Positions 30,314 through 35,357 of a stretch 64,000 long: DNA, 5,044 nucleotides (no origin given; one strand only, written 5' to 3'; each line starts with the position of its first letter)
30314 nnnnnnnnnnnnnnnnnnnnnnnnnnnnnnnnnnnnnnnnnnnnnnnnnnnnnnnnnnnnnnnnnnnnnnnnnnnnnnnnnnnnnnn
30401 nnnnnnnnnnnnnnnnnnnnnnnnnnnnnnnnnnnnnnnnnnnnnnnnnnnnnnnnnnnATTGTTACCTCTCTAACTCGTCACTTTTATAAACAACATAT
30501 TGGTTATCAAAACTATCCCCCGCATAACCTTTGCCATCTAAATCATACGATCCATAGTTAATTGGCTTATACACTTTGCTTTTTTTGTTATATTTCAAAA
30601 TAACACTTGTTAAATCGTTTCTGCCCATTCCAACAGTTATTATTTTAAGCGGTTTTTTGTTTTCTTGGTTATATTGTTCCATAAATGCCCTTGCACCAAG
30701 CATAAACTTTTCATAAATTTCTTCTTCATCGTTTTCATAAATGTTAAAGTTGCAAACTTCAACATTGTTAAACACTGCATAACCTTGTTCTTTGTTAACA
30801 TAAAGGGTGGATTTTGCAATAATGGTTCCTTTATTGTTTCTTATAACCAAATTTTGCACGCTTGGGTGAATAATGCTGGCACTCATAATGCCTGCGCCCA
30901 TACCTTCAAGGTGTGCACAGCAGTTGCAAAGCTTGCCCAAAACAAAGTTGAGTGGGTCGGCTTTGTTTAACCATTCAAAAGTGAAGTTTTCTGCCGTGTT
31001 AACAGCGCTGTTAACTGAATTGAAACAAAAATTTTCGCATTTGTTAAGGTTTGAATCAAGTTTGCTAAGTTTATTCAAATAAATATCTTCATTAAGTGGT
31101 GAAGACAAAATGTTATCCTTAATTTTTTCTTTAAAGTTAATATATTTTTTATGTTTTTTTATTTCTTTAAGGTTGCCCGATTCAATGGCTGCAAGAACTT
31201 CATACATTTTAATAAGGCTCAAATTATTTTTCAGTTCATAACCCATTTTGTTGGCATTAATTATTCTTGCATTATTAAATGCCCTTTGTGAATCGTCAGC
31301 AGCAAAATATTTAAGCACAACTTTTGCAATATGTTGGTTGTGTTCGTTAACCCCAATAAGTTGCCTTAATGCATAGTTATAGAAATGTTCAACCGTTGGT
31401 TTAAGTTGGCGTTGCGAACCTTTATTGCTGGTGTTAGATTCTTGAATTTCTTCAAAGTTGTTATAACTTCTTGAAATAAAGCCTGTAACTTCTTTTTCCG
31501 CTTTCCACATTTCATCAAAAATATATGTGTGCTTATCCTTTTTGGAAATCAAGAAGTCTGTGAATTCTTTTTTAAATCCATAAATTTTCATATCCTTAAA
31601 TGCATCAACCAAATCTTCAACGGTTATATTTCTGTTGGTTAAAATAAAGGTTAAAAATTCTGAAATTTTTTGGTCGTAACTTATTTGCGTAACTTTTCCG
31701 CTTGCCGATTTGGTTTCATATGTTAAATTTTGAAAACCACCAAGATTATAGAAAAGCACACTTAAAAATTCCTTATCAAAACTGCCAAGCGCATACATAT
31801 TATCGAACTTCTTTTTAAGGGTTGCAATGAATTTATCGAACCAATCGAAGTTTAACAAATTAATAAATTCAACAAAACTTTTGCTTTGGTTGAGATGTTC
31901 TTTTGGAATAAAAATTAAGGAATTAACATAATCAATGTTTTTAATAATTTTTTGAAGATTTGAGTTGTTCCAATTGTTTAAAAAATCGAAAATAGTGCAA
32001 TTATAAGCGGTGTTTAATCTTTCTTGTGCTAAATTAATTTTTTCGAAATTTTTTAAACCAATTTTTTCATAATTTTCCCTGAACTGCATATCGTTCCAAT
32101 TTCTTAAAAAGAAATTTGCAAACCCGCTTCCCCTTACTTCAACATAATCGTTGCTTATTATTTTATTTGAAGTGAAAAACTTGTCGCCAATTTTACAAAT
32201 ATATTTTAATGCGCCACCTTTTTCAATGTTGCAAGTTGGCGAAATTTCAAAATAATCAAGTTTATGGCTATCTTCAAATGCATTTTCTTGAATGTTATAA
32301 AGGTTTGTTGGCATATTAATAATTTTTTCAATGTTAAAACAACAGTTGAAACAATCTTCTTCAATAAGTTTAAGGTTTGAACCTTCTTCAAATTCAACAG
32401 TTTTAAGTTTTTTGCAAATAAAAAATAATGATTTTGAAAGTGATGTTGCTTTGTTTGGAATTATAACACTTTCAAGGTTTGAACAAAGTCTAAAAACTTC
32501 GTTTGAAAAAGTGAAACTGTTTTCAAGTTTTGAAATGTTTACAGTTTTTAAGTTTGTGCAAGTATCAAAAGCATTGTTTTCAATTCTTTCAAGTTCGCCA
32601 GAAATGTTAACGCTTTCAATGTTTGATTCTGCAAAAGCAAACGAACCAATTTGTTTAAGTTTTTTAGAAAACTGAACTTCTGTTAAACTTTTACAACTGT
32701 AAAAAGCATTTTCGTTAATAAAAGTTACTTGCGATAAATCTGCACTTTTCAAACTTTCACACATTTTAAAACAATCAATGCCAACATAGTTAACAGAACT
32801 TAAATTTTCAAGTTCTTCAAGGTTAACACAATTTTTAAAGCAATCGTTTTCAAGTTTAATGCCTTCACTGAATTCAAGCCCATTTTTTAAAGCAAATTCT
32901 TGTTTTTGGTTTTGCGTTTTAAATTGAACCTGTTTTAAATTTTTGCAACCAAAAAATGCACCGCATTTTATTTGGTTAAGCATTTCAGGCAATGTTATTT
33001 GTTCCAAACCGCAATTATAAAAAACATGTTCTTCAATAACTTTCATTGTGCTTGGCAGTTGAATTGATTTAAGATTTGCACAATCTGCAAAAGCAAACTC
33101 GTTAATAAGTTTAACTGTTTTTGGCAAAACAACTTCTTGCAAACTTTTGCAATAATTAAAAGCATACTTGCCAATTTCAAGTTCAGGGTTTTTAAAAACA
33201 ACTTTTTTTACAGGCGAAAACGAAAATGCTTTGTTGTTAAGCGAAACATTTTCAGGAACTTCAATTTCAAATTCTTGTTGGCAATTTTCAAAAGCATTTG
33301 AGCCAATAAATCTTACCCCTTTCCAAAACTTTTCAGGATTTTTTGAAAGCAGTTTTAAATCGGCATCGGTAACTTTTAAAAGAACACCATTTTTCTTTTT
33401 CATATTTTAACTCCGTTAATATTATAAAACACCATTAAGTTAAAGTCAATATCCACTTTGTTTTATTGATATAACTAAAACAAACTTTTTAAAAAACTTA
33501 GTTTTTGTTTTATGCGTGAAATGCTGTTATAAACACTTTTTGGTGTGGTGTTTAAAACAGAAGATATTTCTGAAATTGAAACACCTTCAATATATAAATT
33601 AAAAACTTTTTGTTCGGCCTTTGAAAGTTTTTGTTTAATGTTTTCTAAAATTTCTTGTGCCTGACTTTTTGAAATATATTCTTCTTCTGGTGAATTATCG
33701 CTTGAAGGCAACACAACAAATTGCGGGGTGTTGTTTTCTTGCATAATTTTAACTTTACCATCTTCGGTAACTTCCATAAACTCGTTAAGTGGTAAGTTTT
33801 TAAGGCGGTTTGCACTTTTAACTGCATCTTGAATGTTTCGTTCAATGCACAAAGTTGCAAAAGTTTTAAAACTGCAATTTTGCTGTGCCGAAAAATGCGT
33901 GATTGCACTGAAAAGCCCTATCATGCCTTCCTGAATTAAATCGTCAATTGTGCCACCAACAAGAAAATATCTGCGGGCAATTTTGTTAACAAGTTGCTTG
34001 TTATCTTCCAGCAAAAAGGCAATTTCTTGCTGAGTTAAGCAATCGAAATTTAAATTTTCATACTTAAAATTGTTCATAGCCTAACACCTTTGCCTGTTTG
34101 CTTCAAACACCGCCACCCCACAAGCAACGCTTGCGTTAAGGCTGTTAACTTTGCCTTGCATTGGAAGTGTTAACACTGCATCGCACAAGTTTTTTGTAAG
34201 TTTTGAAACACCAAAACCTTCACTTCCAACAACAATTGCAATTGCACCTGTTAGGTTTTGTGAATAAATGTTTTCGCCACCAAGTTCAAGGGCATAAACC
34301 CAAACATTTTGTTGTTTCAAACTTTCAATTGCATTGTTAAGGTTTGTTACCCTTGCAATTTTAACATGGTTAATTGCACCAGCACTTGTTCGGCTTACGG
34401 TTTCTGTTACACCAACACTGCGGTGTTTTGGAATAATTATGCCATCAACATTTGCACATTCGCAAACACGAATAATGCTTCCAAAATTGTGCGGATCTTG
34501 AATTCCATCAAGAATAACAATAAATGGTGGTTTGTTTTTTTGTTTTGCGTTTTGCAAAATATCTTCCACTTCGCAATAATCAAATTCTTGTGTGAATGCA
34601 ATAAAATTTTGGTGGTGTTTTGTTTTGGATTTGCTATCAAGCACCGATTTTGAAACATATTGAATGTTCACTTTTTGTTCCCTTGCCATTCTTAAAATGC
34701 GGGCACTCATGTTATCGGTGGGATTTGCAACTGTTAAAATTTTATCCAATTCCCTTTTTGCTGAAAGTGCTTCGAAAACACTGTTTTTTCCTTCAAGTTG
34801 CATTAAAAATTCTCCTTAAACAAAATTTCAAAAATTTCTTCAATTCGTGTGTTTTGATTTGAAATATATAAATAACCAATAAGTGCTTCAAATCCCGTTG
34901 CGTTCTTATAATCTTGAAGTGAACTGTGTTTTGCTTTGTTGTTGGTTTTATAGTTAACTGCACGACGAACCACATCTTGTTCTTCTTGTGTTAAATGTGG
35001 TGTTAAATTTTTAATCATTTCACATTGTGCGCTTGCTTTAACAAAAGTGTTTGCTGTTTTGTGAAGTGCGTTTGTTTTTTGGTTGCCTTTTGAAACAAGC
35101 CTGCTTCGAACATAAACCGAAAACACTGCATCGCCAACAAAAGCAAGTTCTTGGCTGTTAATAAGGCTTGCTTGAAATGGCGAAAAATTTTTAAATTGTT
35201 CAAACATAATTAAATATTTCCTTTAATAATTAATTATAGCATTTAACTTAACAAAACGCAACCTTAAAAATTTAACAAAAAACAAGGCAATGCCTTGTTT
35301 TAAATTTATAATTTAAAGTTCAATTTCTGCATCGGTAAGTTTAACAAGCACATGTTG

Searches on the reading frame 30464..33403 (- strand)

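Call 22: search_protein_families(library=pfam, proteins=[window:30464-33403:-], max_evalue=0.00001)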
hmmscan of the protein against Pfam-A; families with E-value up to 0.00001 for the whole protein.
window:30464-33403:- (979 aa): 1 family
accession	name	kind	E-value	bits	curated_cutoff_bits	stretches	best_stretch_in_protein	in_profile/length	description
PF13306.12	LRR_5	-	3.5e-70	234.3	27.7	4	76-166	2-91/127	BspA type Leucine rich repeat region (6 copies)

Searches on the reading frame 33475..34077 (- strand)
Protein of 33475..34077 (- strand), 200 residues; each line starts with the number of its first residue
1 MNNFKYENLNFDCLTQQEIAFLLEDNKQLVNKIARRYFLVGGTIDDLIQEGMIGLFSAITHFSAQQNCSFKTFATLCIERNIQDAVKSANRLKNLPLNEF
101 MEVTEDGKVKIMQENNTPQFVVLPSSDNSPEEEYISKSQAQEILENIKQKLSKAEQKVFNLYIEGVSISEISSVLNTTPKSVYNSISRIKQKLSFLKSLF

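Call 22: search_protein_families(library=pfam, proteins=[window:33475-34077:-], max_evalue=0.00001)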
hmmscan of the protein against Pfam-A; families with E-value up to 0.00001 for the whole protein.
window:33475-34077:- (200 aa): 3 families
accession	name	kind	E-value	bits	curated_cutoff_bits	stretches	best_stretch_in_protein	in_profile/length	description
PF04542.20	Sigma70_r2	-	1.8e-14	53.7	24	1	22-91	1-70/71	Sigma-70 region 2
PF08281.18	Sigma70_r4_2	-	2.3e-11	43.6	25.7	1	142-193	2-54/54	Sigma-70, region 4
PF00196.25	GerE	-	4.4e-06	26.7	23.5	0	150-193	2-45/57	Bacterial regulatory proteins, luxR family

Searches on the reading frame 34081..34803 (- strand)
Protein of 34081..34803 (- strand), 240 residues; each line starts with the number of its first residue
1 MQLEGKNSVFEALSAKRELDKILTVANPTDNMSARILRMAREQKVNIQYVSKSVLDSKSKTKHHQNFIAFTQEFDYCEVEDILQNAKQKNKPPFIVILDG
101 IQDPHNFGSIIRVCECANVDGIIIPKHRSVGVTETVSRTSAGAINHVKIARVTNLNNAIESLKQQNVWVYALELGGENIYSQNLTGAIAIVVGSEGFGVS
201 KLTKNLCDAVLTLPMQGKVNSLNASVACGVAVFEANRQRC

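Call 22: search_protein_families(library=pfam, proteins=[window:34081-34803:-], max_evalue=0.00001)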
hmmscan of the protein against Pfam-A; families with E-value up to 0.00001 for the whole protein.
window:34081-34803:- (240 aa): 2 families
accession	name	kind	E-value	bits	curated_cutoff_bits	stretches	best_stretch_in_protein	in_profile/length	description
PF00588.24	SpoU_methylase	-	1.5e-42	145.5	29.7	1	94-232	2-141/142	SpoU rRNA Methylase family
PF08032.17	SpoU_sub_bind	-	1.4e-14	54.6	22.8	1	3-76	2-75/76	RNA 2'-O ribose methyltransferase substrate binding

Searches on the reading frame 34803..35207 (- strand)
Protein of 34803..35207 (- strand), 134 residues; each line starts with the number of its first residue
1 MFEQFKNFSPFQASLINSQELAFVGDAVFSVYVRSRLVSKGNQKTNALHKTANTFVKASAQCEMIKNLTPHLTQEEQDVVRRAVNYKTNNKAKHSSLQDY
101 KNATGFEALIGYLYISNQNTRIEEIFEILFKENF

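Call 23: search_protein_families(library=pfam, proteins=[window:34803-35207:-], max_evalue=0.00001)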
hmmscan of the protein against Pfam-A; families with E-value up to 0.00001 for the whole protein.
window:34803-35207:- (134 aa): 1 family
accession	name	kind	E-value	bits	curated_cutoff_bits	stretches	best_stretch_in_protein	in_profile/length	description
PF00636.31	Ribonuclease_3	-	5.4e-25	88.6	27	1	19-117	1-101/102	Ribonuclease III domain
